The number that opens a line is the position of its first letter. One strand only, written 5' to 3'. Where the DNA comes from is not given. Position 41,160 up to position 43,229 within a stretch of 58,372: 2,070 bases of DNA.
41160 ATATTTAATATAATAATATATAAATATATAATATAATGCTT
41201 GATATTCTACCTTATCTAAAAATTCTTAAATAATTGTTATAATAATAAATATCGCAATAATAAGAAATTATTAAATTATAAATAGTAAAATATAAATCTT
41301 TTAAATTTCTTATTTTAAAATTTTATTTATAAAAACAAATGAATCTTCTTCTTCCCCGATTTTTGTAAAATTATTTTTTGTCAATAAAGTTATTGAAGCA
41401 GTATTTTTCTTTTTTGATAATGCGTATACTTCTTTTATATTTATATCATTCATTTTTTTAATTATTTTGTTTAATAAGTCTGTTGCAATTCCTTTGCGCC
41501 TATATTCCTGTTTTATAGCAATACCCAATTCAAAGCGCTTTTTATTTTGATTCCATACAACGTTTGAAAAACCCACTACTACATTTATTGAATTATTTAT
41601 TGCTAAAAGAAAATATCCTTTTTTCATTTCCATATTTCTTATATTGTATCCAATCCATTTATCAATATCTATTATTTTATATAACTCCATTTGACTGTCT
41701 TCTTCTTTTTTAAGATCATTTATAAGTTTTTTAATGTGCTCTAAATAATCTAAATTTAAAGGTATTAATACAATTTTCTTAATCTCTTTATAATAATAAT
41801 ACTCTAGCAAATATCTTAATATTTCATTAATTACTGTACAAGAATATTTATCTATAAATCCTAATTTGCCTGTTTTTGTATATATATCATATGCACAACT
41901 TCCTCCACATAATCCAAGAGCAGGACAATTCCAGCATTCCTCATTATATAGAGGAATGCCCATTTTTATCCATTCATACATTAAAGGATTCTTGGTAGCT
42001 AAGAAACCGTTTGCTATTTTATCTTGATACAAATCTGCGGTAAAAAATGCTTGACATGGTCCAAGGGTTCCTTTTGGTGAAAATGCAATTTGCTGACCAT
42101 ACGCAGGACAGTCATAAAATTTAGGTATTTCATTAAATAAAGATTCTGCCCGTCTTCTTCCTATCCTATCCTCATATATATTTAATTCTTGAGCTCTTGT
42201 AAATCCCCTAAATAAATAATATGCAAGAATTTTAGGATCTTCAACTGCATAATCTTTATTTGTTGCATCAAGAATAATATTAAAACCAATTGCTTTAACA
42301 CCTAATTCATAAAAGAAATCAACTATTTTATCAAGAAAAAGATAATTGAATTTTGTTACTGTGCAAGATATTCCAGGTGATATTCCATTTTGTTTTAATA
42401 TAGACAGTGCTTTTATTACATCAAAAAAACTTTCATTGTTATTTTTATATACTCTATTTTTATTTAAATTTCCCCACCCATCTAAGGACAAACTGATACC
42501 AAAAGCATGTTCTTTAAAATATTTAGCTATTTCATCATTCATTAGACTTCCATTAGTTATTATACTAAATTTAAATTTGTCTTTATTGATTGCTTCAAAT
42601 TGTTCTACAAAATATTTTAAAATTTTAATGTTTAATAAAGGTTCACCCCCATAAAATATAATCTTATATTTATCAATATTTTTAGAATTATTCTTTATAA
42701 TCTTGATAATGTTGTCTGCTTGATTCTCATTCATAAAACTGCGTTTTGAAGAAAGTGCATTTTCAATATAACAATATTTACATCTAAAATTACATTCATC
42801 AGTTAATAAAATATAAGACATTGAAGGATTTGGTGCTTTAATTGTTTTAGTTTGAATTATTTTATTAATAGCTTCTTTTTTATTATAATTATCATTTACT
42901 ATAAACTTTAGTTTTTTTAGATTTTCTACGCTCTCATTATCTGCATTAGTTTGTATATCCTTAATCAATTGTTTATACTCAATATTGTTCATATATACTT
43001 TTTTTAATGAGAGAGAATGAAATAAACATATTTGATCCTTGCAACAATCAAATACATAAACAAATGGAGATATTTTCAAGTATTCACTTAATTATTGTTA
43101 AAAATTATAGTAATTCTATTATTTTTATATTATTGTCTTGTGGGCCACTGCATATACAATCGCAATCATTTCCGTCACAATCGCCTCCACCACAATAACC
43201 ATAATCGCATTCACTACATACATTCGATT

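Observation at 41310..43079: Radical SAM-SPASM enzyme fused to a GNAT acetyltransferase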

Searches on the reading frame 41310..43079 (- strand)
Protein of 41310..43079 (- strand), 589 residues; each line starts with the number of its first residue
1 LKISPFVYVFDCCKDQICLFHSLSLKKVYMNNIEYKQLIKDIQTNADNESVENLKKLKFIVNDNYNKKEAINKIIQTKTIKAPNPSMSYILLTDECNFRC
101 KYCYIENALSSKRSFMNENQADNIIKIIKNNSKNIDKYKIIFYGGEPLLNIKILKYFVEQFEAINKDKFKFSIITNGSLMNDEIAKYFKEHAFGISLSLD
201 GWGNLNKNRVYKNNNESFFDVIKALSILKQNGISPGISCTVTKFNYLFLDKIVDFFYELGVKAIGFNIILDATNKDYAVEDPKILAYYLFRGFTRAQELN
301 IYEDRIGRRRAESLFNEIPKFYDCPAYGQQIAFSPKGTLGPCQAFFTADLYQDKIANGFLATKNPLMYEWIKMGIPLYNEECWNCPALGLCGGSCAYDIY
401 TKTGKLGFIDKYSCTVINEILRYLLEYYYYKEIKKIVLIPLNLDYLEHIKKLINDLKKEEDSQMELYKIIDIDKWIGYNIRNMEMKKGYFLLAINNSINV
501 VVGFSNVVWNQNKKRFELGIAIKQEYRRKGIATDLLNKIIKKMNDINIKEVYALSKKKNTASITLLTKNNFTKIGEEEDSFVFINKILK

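Call 3: search_protein_families(library=pfam, proteins=[window:41310-43079:-], max_evalue=1)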
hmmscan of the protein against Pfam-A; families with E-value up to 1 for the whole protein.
window:41310-43079:- (589 aa): 9 families
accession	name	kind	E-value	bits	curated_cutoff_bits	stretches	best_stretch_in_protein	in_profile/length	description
PF04055.27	Radical_SAM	-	9.1e-21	75.2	29.5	1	91-239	2-144/166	Radical SAM superfamily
PF13302.13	Acetyltransf_3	-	3.7e-11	44.3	25.4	1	468-572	33-138/138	Acetyltransferase (GNAT) domain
PF00583.31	Acetyltransf_1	-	1.1e-10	42.3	20.7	1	484-570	30-115/116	Acetyltransferase (GNAT) family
PF13353.11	Fer4_12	-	1.3e-10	42.1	22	1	90-192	9-110/137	4Fe-4S single cluster domain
PF13508.13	Acetyltransf_7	-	1.3e-06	29.1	27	1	488-572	3-83/84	Acetyltransferase (GNAT) domain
PF08445.16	FR47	-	6.9e-05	23.2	22.1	1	520-577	27-83/86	FR47-like protein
PF13673.13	Acetyltransf_10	-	0.0021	18.4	23.6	1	480-551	22-90/128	Acetyltransferase (GNAT) domain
PF13880.12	Acetyltransf_13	-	0.028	14.7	22.8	1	523-544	13-34/69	ESCO1/2 acetyl-transferase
PF13527.13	Acetyltransf_9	-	0.066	13.7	25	1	519-547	77-105/127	Acetyltransferase (GNAT) domain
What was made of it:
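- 41313..41780 (-): GNAT acyltransferase domain, residues 434-589. It follows SPASM helix 411-433 after a two-residue junction. Pfam PF00583, PF13302 and PF13508 all score above cutoff (call 3).
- On Radical SAM superfamily: PF04055 scores 75.2 bits against 29.5 (call 3).
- On GNAT acyltransferase superfamily: PF00583 scores 42.3 against 20.7 and PF13302 scores 44.3 against 25.4 (call 3).
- On Elp3: Pfam finds no Radical_SAM_C (call 3).
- Checked: PF04055 scores 75.2 bits against a cutoff of 29.5 (call 3). PF00583 scores 42.3 bits (cutoff 20.7) and PF13302 scores 44.3 bits (cutoff 25.4) over residues 468-572 (call 3).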

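Call 4: search_protein_families(library=ncbifam, proteins=[window:41310-43079:-], max_evalue=1)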
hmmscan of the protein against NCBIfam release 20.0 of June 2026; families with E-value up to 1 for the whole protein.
window:41310-43079:- (589 aa): 87 families (the best 25 are shown)
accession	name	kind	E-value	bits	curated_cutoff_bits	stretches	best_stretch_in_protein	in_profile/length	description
TIGR04136.1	rSAM_FibroRumin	equivalog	8.1e-51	173.3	400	1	6-414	4-439/458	FibroRumin system radical SAM peptide maturase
NF047865.1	rSAM_PapB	equivalog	1.1e-48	166.2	340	1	90-405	7-326/330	PapB family radical SAM/SPASM ranthipeptide maturase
TIGR03906.1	quino_hemo_SAM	equivalog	9.9e-35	120.1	453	1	29-428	43-447/467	quinohemoprotein amine dehydrogenase maturation protein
TIGR03978.1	rSAM_paired_1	equivalog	1.9e-34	119.3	370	1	10-264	6-265/466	His-Xaa-Ser system radical SAM maturase HxsB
NF038107.1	rSAM_NF038107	equivalog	1.1e-33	116.7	600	1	1-436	1-438/444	Cys-every-fifth radical SAM/SPASM peptide maturase CefB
TIGR04064.1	rSAM_nif11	equivalog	1.7e-33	116.1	518.7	2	35-225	33-221/459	nif11-like peptide radical SAM maturase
NF041718.1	rSAM_phane_AMC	equivalog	4.1e-30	105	425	1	92-270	12-189/362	cyclophane-forming radical SAM peptide maturase AmcB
TIGR03974.1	rSAM_six_Cys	equivalog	7.9e-30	104.1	425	1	33-417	50-438/451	thioether cross-link-forming SCIFF peptide maturase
TIGR04163.1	rSAM_cobopep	equivalog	3e-29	102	375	2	47-300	26-280/428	peptide-modifying radical SAM enzyme CbpB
TIGR04068.1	rSAM_ocin_clost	equivalog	1.3e-28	100.1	500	1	7-231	11-235/462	Cys-rich peptide radical SAM maturase CcpM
TIGR04280.1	geopep_mat_rSAM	hypoth_equivalog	1.7e-27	96.5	400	1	1-410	1-407/428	geopeptide radical SAM maturase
TIGR03942.1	sulfatase_rSAM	equivalog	1.9e-26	93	349.45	1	94-419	9-348/363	anaerobic sulfatase maturase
NF041707.1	rSAM_YhhB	equivalog_domain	2e-26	92.8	445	1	92-266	8-192/369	cyclophane-forming radical SAM/SPASM peptide maturase YhhB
NF041298.1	rSAM_mat_DynA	equivalog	2.5e-25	89.2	450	1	93-269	8-184/356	dynobactin maturation radical SAM/SPASM protein DynA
TIGR04334.1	rSAM_Clo7bot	equivalog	2.5e-23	82.4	600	1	31-268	41-274/440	radical SAM/SPASM domain Clo7bot peptide maturase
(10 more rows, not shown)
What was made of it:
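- On PapB family ranthipeptide maturase (NF047865): 166.2 bits (call 4).
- On FibroRumin maturase (TIGR04136): 173.3 bits (call 4).
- On SCIFF maturase (TIGR03974): 104.1 bits (call 4).
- Closest known: PapB/PapA. Same: The PapB model aligns to residues 90-405 at 1e-48 (call 4).
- Closest known: FibroRumin system maturase. Same: It is the best-scoring curated family, aligned over residues 6-414, nearly end to end (8e-51; call 4).
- Closest known: QhpD. Same: It is the third-best family match (1e-34; call 4).
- End-to-end NCBIfam alignments go to FibroRumin (8e-51), PapB (1e-48), QhpD (1e-34), CefB and the SCIFF maturase (call 4). All equivalog scores are far below cutoff (call 4). PapB and QhpD are among the three best family matches (call 4).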

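Call 5: find_homologous_proteins(query=window:41310-43079:-, max_evalue=0.00001)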
Query window:41310-43079:- (589 aa): 436 proteins with E <= 0.00001 among 8000 candidates; the best 120 are listed.
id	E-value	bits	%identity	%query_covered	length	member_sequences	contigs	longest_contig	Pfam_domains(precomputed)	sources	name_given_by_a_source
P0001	0.0e+0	1253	100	95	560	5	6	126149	PF04055.28,PF13353.12,PF13302.14,PF13508.14,PF00583.32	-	-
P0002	3.8e-228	777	58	99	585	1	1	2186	PF13673.14,PF04055.28,PF13353.12,PF13302.14,PF13508.14,PF08445.17,PF00583.32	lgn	-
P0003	4.1e-190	651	51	99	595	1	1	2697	PF13673.14,PF04055.28,PF13353.12,PF13302.14,PF13508.14,PF00583.32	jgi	jgi:uncharacterized protein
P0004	3.1e-181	622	50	98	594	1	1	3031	PF04055.28,PF13353.12,PF13302.14,PF13508.14,PF00583.32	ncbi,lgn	-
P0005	3.8e-136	473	49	72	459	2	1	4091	PF04055.28,PF13353.12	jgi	jgi:uncharacterized protein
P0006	2.6e-134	467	45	70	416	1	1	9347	PF04055.28,PF13353.12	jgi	jgi:uncharacterized protein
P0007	3.6e-134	467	47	70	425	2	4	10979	PF04055.28,PF13353.12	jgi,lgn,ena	jgi:uncharacterized protein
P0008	1.5e-133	465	46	72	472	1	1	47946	PF04055.28,PF13353.12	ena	-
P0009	1.5e-131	458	46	72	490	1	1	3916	PF04055.28,PF13353.12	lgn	-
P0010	1.7e-131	458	46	72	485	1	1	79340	PF04055.28,PF13353.12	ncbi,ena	-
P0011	4.5e-130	453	46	74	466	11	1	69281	PF04055.28,PF13353.12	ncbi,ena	-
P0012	6.0e-130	453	46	72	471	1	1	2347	PF04055.28,PF13353.12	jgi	jgi:uncharacterized protein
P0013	8.3e-130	452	46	72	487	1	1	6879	PF04055.28,PF13353.12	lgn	-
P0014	3.8e-129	450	45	74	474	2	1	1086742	PF04055.28,PF13353.12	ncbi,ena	-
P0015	6.5e-129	449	46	72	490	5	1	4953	PF04055.28,PF13353.12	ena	-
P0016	1.4e-128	448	46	72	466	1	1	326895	PF04055.28,PF13353.12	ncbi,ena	-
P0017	8.0e-128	446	46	72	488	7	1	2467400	PF04055.28,PF13353.12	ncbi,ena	-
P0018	2.2e-127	444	43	73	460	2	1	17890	PF04055.28,PF13353.12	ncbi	-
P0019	1.3e-126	442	45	74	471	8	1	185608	PF04055.28,PF13353.12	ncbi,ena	-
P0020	1.7e-126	441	46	72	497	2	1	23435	PF04055.28,PF13353.12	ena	-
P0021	2.0e-126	441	44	73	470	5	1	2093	PF04055.28,PF13353.12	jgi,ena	-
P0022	4.8e-126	440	43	74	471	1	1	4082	PF04055.28,PF13353.12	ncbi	-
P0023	5.1e-126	440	44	74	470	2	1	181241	PF04055.28,PF13353.12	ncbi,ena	-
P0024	9.0e-126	439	45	72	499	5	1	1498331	PF04055.28,PF13353.12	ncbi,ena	-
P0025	1.8e-125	438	45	74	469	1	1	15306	PF04055.28,PF13353.12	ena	-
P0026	3.1e-125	437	44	74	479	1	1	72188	PF04055.28,PF13353.12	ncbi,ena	-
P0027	3.9e-125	437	44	74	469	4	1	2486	PF04055.28,PF13353.12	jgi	jgi:uncharacterized protein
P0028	1.5e-124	435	44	74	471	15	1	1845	PF04055.28,PF13353.12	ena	-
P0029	2.4e-123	431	43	74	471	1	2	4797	PF04055.28,PF13353.12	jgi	jgi:uncharacterized protein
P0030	1.8e-121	425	43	74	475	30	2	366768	PF04055.28,PF13353.12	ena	-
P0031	1.6e-117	412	43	74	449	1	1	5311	PF04055.28,PF13353.12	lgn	-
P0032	7.5e-117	409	49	59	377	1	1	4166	PF04055.28,PF13353.12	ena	-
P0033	1.4e-113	399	47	63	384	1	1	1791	PF04055.28,PF13353.12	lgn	-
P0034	3.0e-69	252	41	45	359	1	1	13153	PF04055.28,PF13353.12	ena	-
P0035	4.3e-66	242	29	92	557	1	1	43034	PF04055.28,PF13353.12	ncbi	-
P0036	1.4e-65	240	35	72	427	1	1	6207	PF04055.28,PF13353.12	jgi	jgi:uncharacterized protein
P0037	1.7e-65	240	33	73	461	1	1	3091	PF04055.28,PF13353.12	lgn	-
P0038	8.3e-64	234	32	74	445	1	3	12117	PF04055.28,PF13353.12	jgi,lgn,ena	-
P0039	2.6e-63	233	32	83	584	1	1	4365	PF13673.14,PF04055.28,PF13353.12,PF13302.14,PF13508.14,PF00583.32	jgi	jgi:uncharacterized protein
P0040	5.4e-63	232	34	74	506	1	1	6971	PF04055.28,PF13353.12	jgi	jgi:uncharacterized protein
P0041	8.8e-63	231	33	73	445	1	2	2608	PF04055.28,PF13353.12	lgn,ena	-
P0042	8.1e-62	228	33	74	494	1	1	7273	PF04055.28,PF13353.12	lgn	-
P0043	1.7e-61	227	32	74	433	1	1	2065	PF04055.28,PF13353.12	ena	-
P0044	4.0e-61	225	34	73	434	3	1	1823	PF04055.28,PF13353.12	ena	-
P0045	9.8e-61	224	35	72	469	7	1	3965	PF04055.28,PF13353.12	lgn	-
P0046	1.6e-60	223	30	74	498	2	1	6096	PF04055.28,PF13353.12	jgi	jgi:uncharacterized protein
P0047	2.3e-60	223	31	73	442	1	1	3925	PF04055.28,PF13353.12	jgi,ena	-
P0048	3.5e-60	222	31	74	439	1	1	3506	PF04055.28,PF13353.12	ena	-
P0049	9.3e-60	221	28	70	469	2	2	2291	PF04055.28,PF13353.12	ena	-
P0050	2.0e-59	220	33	74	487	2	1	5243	PF04055.28,PF13353.12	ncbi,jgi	-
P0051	3.5e-59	219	32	74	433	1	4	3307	PF04055.28,PF13353.12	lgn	-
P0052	6.9e-59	218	31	74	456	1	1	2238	PF04055.28,PF13353.12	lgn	-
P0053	1.4e-58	217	33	74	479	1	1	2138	PF04055.28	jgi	jgi:uncharacterized protein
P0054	1.5e-58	217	35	58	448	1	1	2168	PF04055.28,PF13353.12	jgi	jgi:uncharacterized protein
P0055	1.9e-58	217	31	72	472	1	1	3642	PF04055.28,PF13353.12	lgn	-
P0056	4.2e-58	215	34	57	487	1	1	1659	PF04055.28,PF13353.12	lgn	-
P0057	4.9e-58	215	32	71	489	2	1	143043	PF04055.28,PF13353.12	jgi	-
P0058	8.4e-58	214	31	73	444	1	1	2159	PF04055.28,PF13353.12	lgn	-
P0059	1.1e-57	214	31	73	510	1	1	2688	PF04055.28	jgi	-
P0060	1.2e-56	211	32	74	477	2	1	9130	PF04055.28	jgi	jgi:uncharacterized protein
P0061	1.5e-56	210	32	74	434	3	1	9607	PF04055.28,PF13353.12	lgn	-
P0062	1.5e-56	210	33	74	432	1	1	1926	PF04055.28,PF13353.12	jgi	jgi:uncharacterized protein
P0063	1.6e-56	210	34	64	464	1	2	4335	PF04055.28,PF13353.12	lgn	-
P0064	2.3e-56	210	33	69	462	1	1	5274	PF04055.28,PF13353.12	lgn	-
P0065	4.0e-56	209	30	74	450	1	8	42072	PF04055.28,PF13353.12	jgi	-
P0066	1.1e-55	207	31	64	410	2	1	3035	PF04055.28,PF13353.12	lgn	-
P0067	1.1e-55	207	32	70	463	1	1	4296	PF04055.28,PF13353.12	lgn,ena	-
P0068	1.2e-55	207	32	72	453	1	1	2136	PF04055.28,PF13353.12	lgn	-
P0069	1.6e-55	207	31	72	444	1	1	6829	PF04055.28,PF13353.12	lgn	-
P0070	2.6e-55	206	33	69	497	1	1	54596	PF04055.28,PF13353.12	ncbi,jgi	-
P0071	3.0e-55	206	33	58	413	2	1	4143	PF04055.28,PF13353.12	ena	-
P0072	3.5e-55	206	32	72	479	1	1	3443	PF04055.28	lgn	-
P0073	4.4e-55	205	30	74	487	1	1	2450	PF04055.28,PF13353.12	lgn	-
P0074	7.7e-55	205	31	74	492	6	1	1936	PF04055.28,PF13353.12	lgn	-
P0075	1.3e-54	204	32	73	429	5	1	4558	PF04055.28,PF13353.12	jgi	jgi:uncharacterized protein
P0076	1.6e-54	204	31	65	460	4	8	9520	PF04055.28,PF13353.12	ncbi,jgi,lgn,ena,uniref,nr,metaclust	ncbi:hypothetical protein A2477_03230 [Candidatus Falkowbacteria bacterium RIFOXYC2_FULL_47_12]|unir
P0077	1.9e-54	203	33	72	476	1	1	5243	PF04055.28,PF13353.12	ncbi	-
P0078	1.9e-54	203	33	72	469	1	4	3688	PF04055.28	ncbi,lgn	-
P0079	2.0e-54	203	33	72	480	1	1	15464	PF04055.28,PF13353.12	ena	-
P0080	2.2e-54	203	34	74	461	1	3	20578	PF04055.28,PF13353.12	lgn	-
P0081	2.7e-54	203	32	73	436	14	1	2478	PF04055.28,PF13353.12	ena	-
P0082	2.7e-54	203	32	72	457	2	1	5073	PF04055.28,PF13353.12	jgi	-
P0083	3.1e-54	203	31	72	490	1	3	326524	PF04055.28,PF13353.12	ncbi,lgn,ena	-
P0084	6.3e-54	202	30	74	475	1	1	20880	PF04055.28,PF13353.12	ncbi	-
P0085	8.3e-54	201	31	74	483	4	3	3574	PF04055.28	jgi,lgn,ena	-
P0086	1.2e-53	201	32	72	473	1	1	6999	PF04055.28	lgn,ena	-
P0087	1.9e-53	200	33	73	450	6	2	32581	PF04055.28,PF13353.12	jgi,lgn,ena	-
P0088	2.8e-53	199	30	71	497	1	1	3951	PF04055.28,PF13353.12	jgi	jgi:uncharacterized protein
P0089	2.9e-53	199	30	72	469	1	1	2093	PF04055.28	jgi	jgi:uncharacterized protein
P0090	2.9e-53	199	31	67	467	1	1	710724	PF04055.28,PF13353.12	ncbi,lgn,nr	ncbi:MAG: SPASM domain-containing protein [Candidatus Pacearchaeota archaeon]|nr:MAG: SPASM domain-c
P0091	5.1e-53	199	31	74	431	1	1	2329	PF04055.28,PF13353.12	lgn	-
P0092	6.1e-53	198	32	63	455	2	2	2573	PF04055.28,PF13353.12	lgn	-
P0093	9.9e-53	198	31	74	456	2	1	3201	PF04055.28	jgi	-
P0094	2.8e-52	196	31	70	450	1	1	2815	PF04055.28,PF13353.12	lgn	-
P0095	3.5e-52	196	31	74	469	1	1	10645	PF13186.12,PF04055.28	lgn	-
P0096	5.6e-52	195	30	73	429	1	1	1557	PF04055.28,PF13353.12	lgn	-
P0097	5.8e-52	195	31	73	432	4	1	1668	PF04055.28,PF13353.12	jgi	-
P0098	6.5e-52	195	28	72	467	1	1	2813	PF04055.28,PF13353.12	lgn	-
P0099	7.7e-52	195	36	65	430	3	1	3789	PF04055.28,PF13353.12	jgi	jgi:uncharacterized protein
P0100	8.2e-52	195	31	74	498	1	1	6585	PF04055.28,PF13353.12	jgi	jgi:uncharacterized protein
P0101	1.2e-51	194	31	70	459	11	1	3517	PF04055.28,PF13353.12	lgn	-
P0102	1.6e-51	194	31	70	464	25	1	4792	PF04055.28,PF13353.12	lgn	-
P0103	2.4e-51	193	32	65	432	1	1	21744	PF04055.28,PF13353.12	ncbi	ncbi:MAG: radical SAM protein [bacterium]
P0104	3.2e-51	193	30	72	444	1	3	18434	PF04055.28,PF13353.12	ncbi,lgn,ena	-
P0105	7.7e-51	191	31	75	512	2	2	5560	PF04055.28,PF13353.12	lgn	-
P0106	1.3e-50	191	32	72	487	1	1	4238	PF04055.28,PF13353.12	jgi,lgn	jgi:uncharacterized protein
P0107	1.4e-50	191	31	70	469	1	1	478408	PF04055.28,PF13353.12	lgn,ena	-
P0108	1.4e-50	191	31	72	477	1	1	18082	PF04055.28,PF13353.12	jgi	jgi:uncharacterized protein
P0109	1.6e-50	190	30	70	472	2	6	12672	PF04055.28,PF13353.12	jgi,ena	-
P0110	1.6e-50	190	30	72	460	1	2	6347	PF04055.28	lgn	-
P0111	1.7e-50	190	32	72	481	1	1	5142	PF04055.28,PF13353.12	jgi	jgi:uncharacterized protein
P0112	1.9e-50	190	31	74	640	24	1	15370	PF13419.13,PF00702.33,PF04055.28,PF13353.12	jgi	-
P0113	2.1e-50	190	29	72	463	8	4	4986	PF04055.28,PF13353.12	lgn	-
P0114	3.4e-50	189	32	70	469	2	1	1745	PF04055.28,PF13353.12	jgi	jgi:uncharacterized protein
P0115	3.4e-50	189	31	65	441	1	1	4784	PF04055.28,PF13353.12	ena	-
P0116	3.7e-50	189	30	72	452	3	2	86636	PF04055.28,PF13353.12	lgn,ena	-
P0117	3.8e-50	189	30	73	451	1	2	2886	PF04055.28,PF13353.12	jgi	-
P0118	4.3e-50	189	31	64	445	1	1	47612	PF04055.28,PF13353.12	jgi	jgi:uncharacterized protein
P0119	5.6e-50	189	32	70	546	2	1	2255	PF04055.28,PF13353.12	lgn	-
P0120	5.6e-50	189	32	74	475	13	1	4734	PF04055.28,PF13353.12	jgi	-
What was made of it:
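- Checked: Gene callers chose Met30, giving 560 aa (P0001, call 5).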

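Call 8: find_encoding_contigs(protein=P0002, flank=5000, max_places=3)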
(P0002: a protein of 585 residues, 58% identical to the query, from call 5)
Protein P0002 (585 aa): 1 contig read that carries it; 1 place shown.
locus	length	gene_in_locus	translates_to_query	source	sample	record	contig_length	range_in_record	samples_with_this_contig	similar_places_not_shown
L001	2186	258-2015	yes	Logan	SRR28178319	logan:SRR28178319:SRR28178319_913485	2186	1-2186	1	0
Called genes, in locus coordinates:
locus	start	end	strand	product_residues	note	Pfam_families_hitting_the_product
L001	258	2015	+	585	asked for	PF04055:Radical_SAM, PF13353:Fer4_12, PF00583:Acetyltransf_1, PF13302:Acetyltransf_3, PF13673:Acetyltransf_10 (weak), PF13508:Acetyltransf_7, PF08445:FR47 (weak)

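Call 9: find_encoding_contigs(protein=P0003, flank=5000, max_places=3)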
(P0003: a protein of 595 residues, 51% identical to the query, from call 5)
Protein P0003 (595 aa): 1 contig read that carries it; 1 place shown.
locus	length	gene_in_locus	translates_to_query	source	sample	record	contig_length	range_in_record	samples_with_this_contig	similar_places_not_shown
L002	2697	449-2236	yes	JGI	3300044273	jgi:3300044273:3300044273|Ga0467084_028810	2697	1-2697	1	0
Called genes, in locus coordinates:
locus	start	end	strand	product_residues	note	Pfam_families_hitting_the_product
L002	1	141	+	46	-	?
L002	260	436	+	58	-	-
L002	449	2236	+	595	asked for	PF04055:Radical_SAM, PF13353:Fer4_12, PF13302:Acetyltransf_3, PF00583:Acetyltransf_1, PF13673:Acetyltransf_10 (weak), PF13508:Acetyltransf_7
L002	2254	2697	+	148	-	?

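Call 10: find_encoding_contigs(protein=P0004, flank=5000, max_places=3)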
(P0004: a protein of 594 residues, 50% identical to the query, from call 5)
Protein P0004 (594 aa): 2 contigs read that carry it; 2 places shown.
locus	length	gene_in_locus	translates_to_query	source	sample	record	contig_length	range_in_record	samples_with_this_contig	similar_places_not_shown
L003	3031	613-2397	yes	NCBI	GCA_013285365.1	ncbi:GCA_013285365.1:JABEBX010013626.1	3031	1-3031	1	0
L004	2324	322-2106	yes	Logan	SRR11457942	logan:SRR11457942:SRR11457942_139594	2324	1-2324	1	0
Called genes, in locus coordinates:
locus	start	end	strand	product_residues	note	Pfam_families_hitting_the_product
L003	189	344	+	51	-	-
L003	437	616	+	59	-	-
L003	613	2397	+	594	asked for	PF04055:Radical_SAM, PF13353:Fer4_12, PF00583:Acetyltransf_1, PF13302:Acetyltransf_3 (weak), PF13508:Acetyltransf_7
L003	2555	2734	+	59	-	-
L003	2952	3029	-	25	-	?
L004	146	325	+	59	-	-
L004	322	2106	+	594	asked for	PF04055:Radical_SAM, PF13353:Fer4_12, PF00583:Acetyltransf_1, PF13302:Acetyltransf_3 (weak), PF13508:Acetyltransf_7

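Call 11: find_encoding_contigs(protein=P0039, flank=5000, max_places=3)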
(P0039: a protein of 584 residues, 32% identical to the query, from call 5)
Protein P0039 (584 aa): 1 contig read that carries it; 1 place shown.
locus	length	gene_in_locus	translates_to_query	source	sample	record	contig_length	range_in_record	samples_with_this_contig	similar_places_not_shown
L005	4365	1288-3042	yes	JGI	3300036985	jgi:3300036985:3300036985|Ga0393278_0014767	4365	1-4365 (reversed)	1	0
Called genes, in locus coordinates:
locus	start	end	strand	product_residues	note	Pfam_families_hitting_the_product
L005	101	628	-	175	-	PF01040:UbiA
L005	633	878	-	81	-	PF08461:WHD_RNase_R (faint)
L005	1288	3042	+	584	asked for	PF04055:Radical_SAM, PF13353:Fer4_12, PF13302:Acetyltransf_3 (weak), PF00583:Acetyltransf_1, PF13673:Acetyltransf_10, PF13508:Acetyltransf_7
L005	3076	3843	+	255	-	-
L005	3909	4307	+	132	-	PF01850:PIN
